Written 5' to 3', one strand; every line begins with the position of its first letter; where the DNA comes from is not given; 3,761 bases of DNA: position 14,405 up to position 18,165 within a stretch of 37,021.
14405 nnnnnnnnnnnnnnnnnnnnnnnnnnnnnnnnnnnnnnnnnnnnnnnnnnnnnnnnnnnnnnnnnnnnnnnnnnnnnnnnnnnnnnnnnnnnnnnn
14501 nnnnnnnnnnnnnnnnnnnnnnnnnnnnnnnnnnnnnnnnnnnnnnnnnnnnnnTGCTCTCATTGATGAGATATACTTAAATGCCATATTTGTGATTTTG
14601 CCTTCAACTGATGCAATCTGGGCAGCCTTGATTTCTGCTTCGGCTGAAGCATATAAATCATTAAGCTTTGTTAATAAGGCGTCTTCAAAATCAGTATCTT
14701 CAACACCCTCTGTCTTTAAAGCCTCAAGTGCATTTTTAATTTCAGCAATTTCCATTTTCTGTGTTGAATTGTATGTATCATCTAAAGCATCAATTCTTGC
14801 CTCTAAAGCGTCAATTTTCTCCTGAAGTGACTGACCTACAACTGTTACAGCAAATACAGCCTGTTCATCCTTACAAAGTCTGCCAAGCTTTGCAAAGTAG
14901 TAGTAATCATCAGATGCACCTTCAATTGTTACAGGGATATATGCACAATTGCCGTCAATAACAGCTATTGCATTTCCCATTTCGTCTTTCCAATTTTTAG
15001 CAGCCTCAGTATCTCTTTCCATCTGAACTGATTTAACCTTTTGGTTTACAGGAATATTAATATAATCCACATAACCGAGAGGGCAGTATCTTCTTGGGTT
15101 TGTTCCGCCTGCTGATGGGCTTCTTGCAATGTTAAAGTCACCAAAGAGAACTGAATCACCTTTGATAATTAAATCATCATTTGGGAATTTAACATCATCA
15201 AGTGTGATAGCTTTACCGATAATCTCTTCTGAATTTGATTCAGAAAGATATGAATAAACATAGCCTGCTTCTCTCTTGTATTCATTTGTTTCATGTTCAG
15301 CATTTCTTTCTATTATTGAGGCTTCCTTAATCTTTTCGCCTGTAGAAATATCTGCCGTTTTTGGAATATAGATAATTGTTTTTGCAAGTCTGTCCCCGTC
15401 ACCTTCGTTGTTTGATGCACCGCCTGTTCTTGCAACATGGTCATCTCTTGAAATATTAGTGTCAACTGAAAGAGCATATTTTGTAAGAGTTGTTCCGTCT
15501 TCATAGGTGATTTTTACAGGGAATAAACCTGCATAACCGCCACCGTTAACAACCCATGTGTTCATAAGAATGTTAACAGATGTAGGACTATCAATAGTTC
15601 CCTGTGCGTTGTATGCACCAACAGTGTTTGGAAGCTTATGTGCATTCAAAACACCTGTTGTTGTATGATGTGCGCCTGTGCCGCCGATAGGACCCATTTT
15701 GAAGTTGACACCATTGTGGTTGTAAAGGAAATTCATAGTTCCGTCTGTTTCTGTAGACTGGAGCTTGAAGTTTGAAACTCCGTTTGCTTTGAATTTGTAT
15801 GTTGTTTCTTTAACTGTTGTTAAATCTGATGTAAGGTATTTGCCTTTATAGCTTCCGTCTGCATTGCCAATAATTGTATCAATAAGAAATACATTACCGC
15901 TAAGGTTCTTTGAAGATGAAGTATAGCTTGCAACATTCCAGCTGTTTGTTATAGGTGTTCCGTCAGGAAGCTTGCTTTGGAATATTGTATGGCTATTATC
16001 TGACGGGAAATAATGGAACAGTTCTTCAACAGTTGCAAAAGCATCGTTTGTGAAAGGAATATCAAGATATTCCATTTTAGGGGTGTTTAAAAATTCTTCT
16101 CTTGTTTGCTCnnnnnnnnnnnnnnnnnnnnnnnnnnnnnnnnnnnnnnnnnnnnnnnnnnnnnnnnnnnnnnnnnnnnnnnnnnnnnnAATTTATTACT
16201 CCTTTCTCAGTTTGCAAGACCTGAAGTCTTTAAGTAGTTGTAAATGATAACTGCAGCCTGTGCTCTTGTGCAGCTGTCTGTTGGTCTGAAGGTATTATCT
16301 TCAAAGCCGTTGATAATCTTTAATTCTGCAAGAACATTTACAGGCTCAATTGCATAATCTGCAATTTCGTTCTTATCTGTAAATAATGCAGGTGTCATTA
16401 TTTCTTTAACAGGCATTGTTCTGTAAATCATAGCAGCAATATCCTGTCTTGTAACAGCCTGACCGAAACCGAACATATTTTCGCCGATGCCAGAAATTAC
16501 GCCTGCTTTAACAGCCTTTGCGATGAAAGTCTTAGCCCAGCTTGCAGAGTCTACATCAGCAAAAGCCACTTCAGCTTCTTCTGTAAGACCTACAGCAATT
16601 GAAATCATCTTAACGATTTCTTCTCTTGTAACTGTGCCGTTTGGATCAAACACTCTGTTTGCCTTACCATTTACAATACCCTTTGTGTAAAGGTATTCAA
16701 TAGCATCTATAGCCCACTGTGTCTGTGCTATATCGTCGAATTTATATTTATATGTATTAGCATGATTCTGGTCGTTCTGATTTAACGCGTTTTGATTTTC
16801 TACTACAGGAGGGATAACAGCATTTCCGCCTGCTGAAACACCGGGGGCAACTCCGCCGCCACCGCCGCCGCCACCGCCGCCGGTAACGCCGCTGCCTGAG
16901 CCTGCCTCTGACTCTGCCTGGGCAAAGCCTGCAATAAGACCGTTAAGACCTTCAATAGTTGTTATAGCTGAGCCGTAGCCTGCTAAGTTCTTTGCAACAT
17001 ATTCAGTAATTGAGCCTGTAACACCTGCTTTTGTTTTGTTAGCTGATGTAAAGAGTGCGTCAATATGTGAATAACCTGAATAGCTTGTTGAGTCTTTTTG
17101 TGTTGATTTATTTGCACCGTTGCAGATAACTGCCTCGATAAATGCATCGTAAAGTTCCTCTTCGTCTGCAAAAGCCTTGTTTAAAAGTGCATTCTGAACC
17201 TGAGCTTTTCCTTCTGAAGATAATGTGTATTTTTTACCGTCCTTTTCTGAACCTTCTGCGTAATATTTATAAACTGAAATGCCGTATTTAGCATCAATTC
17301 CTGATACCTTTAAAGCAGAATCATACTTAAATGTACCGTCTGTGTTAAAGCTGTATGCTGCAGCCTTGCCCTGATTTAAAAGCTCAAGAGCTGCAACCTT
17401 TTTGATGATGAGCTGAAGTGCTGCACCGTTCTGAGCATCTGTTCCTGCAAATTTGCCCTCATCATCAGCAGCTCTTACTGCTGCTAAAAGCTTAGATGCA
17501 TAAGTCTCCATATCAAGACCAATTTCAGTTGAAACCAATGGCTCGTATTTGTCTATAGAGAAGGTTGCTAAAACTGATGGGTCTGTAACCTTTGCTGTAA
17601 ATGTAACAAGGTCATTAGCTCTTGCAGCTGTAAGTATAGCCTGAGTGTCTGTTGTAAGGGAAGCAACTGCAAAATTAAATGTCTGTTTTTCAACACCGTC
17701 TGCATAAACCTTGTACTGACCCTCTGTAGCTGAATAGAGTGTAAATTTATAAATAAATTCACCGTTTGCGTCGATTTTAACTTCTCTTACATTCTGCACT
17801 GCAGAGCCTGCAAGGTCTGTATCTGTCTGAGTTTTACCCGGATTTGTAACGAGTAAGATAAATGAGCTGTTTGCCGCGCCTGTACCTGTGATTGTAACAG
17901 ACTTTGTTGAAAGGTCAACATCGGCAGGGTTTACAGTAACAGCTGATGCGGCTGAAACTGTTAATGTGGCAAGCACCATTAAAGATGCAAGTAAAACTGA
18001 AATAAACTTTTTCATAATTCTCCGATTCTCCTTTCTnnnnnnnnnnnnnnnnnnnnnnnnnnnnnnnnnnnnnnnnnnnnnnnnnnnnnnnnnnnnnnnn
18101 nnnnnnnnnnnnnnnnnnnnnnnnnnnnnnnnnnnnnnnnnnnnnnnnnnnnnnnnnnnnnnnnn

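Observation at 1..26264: Origin-proximal 26-kb array of six secreted mega-proteins: candidate SLH-anchored surface glycan-processing apparatus with no recognisable cohesin/dockerin or sortase logic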

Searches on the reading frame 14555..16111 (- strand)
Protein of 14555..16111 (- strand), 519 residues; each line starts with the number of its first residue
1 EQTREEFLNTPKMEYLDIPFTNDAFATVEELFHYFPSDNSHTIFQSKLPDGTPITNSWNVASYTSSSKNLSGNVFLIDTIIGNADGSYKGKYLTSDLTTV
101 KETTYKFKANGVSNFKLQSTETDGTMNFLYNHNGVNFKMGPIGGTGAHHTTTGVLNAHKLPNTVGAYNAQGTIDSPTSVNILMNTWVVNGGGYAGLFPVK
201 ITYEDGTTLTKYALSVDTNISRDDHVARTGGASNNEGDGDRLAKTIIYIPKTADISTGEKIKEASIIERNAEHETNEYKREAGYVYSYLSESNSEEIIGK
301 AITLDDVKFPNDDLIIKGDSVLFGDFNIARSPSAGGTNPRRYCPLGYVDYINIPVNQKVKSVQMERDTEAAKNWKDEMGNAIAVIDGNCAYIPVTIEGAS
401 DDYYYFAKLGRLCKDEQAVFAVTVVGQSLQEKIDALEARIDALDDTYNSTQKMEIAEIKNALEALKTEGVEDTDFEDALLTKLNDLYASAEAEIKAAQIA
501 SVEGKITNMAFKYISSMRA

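Call 73: search_protein_representatives(protein=window:14555-16111:-)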
Query: 519 residues. Proteins with E-value up to 0.001 (for the whole library): 17; up to 1e-10: 8; up to 1e-30: 6. The best 17 are listed.
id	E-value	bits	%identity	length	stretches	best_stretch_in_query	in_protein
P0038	6.6e-202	688.2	49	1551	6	1-506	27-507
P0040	2.6e-154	531.2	57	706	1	1-494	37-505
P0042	1.7e-54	202.0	34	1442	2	2-506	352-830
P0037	1.1e-40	156.5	38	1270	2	1-518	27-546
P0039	4.4e-36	141.3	39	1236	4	286-518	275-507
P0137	1.9e-31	126.0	32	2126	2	4-478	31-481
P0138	3.4e-23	98.8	37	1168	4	376-518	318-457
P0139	1.2e-11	60.7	34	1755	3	184-428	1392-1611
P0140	3.3e-09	52.7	45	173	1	288-366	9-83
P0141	1.5e-06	43.9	39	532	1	353-497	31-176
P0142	2.0e-06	43.5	27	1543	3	390-491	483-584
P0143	2.0e-06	43.5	39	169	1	382-487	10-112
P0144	6.4e-06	41.8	34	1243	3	297-477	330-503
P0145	2.8e-05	39.7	40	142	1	389-500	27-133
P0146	1.1e-04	37.8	30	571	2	301-506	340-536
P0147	1.5e-04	37.3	37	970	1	390-496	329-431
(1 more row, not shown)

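Call 74: search_protein_families(library=pfam, proteins=[P0137, P0139, P0144, P0147], max_evalue=0.001)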
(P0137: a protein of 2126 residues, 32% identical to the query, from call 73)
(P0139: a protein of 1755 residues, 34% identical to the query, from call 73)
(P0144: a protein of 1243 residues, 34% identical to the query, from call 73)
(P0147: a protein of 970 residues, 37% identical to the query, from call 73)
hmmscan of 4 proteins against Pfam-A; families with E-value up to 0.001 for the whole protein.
P0137 (2126 aa): 2 families
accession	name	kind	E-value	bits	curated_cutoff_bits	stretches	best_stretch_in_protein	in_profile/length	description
PF13472.12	Lipase_GDSL_2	-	3.8e-11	44.2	32.9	1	1747-1944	1-177/178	GDSL-like Lipase/Acylhydrolase family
PF00657.28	Lipase_GDSL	-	5.6e-06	27.1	23.6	1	1745-1949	1-207/208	GDSL-like Lipase/Acylhydrolase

P0139 (1755 aa): 0 families

P0144 (1243 aa): 1 family
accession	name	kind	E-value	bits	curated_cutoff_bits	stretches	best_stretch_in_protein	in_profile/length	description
PF13205.12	Big_5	-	1.2e-05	26.4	23.6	1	1066-1140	22-95/105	Bacterial Ig-like domain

P0147 (970 aa): 0 families

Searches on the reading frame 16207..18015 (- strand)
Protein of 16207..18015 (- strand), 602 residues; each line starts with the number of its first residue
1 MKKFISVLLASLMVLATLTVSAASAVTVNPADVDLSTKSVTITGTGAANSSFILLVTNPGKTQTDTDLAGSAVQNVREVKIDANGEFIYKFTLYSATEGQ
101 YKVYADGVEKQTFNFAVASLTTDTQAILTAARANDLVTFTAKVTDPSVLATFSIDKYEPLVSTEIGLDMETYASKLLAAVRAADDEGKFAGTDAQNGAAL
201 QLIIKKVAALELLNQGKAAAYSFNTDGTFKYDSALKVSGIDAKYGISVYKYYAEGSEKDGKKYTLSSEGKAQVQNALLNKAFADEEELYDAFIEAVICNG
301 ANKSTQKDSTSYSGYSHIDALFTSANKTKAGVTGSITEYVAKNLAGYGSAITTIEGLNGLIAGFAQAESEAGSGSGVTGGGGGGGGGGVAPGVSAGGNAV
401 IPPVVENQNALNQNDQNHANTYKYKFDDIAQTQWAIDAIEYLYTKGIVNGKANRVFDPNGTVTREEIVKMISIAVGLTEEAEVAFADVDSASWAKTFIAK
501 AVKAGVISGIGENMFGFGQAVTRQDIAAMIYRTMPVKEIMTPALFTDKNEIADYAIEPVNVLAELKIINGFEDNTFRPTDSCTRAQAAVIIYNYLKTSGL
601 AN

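Call 5: search_protein_families(library=pfam, proteins=[window:16207-18015:-], max_evalue=0.01)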
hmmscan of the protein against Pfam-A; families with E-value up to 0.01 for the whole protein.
window:16207-18015:- (602 aa): 2 families
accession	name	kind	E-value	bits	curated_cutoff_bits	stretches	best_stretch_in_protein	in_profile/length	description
PF00395.25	SLH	-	1.1e-36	125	20.8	3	545-588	2-44/44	S-layer homology domain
PF13385.13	Laminin_G_3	-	0.008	16.8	27.6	0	28-145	25-137/151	Concanavalin A-like lectin/glucanases superfamily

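Call 7: search_protein_families(library=ncbifam, proteins=[window:16207-18015:-], max_evalue=0.01)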
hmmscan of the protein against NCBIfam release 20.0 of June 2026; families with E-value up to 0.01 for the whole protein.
window:16207-18015:- (602 aa): 2 families
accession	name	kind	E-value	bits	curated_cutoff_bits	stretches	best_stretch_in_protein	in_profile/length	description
NF033190.2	inl_like_NEAT_1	exception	4.9e-14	51.6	1275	1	408-596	565-753/754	NEAT domain-containing leucine-rich repeat protein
NF040680.1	chromo_anti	equivalog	0.0023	17.8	86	1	8-99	6-95/133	enediyne antibiotic chromoprotein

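Call 25: search_protein_families(library=pfam, proteins=[window:16207-18015:-], max_evalue=5)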
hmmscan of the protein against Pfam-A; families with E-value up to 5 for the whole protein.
window:16207-18015:- (602 aa): 2 families
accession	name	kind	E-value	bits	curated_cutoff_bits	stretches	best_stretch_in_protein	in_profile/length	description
PF00395.25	SLH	-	1.1e-36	125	20.8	3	545-588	2-44/44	S-layer homology domain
PF13385.13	Laminin_G_3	-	0.008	16.8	27.6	1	28-145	25-137/151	Concanavalin A-like lectin/glucanases superfamily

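Call 42: search_solved_structures(query=A4, max_evalue=1)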
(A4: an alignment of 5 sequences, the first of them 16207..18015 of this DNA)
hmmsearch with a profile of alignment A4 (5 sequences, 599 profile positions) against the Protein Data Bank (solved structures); distinct sequences matched with E-value up to 1: 22.
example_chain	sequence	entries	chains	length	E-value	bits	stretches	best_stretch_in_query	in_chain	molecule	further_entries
6bt4_A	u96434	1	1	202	3.9e-16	61.6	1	422-588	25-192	S-layer protein sap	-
3pyw_A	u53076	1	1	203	4.9e-16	61.3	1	423-589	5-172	S-layer protein sap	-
9g93_A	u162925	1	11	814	1.5e-14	56.4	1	422-589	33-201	S-layer protein sap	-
6cwc_A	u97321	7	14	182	6.7e-10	41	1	418-505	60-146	Surface (S-) layer glycoprotein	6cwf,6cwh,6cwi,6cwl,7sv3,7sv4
6cwm_A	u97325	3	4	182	6e-09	37.9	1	418-505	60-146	Surface (S-) layer glycoprotein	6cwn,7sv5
6cwr_A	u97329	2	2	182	2.9e-08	35.6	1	418-505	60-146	Surface (S-) layer glycoprotein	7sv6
8bz2_A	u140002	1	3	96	3.9e-06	28.6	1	423-543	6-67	S-layer homology domain-containing protein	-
8bym_A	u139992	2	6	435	2.9e-05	25.7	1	481-550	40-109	S-layer homology domain-containing protein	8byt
8bys_A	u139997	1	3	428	3.1e-05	25.6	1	472-551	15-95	S-layer homology domain-containing protein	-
9o0l_A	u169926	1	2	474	0.05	15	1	373-422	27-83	Coiled-coil domain-containing protein 6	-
9o04_A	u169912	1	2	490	0.058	14.8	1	372-422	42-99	Coiled-coil domain-containing protein 6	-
7ke5_A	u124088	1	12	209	0.13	13.7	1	375-414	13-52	Epstein-Barr nuclear antigen 1,Ferritin heavy chain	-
8g9s_K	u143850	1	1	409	0.41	12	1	488-550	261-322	Cas8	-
8dp3_L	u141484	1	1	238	0.45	11.9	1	1-50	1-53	Fab BL3-6 Light Chain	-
7lo7_L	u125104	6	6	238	0.52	11.7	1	1-50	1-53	Fab25 Light Chain | Fab36 Light Chain | NabFab LC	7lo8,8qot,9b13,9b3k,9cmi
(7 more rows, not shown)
